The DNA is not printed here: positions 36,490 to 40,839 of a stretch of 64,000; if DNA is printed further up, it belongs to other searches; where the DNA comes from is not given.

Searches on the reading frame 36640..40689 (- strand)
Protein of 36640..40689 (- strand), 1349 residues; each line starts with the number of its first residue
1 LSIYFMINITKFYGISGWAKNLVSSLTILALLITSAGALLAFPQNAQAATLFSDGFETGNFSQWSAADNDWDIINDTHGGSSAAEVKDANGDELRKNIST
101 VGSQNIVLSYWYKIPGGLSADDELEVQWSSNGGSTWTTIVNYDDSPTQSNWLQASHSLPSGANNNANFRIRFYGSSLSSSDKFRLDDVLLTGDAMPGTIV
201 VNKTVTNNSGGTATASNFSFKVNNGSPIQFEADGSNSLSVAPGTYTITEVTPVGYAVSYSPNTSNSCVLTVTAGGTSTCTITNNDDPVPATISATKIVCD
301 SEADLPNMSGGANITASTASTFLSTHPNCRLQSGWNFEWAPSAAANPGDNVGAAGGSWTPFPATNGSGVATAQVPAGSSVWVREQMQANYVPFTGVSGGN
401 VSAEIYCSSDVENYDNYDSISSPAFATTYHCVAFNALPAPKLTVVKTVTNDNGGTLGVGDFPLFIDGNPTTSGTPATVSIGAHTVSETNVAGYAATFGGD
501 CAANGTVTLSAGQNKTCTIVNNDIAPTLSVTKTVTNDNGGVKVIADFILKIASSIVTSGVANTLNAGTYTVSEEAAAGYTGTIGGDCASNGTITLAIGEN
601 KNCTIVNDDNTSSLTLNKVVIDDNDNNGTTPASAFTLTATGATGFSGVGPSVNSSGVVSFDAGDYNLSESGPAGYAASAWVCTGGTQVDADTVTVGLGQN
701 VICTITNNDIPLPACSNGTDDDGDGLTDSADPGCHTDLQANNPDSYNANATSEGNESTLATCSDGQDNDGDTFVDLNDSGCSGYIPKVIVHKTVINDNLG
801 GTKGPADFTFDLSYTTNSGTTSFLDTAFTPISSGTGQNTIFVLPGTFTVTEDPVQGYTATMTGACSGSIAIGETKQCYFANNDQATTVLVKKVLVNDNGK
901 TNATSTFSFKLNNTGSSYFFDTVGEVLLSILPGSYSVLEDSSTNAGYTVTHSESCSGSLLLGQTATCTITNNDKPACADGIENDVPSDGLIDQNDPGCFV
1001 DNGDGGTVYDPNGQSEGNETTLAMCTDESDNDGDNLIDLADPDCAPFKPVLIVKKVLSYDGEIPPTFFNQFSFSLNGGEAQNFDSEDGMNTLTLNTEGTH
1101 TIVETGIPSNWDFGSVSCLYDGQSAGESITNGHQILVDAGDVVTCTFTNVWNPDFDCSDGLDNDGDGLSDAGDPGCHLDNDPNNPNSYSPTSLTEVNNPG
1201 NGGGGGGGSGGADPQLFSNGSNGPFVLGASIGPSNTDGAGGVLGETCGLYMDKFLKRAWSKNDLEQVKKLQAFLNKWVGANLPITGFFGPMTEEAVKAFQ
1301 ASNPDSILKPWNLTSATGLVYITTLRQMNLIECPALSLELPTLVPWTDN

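Call 30: search_protein_families(library=pfam, proteins=[window:36640-40689:-], max_evalue=0.0001)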
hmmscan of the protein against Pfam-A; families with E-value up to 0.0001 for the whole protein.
window:36640-40689:- (1349 aa): 4 families
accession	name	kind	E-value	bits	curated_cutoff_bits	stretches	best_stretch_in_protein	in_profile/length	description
PF19403.5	SpaA_2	-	3.2e-53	178.7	25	4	609-705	1-96/96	Prealbumin-like fold domain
PF01471.23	PG_binding_1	-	9.1e-08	32.6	23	1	1265-1303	3-41/57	Putative peptidoglycan binding domain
PF24514.1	SpaA_4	-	5.4e-07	30.8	27.3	1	1070-1149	13-105/107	Prealbumin-like fold domain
PF05738.19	Cna_B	-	3.2e-05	24.7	22.3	0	566-594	60-85/87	Cna protein B-type domain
